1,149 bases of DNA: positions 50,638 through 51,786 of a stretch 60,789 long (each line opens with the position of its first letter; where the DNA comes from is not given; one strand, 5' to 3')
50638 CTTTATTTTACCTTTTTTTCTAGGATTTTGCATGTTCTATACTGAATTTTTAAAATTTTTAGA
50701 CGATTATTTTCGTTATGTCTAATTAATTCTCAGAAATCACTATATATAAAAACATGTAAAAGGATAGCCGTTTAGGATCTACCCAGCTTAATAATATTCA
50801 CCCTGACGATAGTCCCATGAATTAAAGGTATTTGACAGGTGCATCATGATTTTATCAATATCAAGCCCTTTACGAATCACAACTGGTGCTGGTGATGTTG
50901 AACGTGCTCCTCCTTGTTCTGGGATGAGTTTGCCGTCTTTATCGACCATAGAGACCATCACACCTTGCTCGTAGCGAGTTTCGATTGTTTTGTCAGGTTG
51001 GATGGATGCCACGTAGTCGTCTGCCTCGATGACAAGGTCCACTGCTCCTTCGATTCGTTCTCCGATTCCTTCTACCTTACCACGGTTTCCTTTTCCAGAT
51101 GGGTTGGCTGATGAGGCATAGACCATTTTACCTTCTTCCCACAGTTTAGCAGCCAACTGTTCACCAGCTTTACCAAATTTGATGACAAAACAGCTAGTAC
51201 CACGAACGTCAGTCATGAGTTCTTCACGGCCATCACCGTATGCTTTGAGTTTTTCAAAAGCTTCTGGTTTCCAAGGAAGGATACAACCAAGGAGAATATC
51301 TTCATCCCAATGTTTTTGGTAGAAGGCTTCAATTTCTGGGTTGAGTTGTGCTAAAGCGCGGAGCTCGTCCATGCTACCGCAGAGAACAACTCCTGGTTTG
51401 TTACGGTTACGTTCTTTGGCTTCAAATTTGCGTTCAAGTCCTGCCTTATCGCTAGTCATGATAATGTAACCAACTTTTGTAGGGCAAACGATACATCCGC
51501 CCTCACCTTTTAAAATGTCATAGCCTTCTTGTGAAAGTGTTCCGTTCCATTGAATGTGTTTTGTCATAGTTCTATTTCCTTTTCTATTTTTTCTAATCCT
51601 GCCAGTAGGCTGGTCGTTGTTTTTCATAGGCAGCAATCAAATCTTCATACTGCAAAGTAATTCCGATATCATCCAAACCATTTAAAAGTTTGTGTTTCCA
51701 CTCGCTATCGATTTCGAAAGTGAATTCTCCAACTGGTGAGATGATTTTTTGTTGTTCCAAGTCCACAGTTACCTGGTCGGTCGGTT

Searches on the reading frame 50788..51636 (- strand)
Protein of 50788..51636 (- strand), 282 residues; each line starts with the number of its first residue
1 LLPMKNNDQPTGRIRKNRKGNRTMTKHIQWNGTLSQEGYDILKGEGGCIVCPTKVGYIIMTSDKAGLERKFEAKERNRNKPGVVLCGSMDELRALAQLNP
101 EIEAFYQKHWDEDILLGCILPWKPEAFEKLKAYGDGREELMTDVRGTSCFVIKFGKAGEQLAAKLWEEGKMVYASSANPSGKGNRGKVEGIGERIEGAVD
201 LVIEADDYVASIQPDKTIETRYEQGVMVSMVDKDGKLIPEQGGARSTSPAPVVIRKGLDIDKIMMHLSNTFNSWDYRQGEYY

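Call 42: search_protein_families(library=pfam, proteins=[window:50788-51636:-], max_evalue=0.00001)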
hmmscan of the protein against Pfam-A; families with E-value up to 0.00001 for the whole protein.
window:50788-51636:- (282 aa): 1 family
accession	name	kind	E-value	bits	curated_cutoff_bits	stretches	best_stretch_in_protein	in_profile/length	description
PF01300.24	Sua5_yciO_yrdC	-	4e-12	46.4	25.1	1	45-114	5-77/178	Telomere recombination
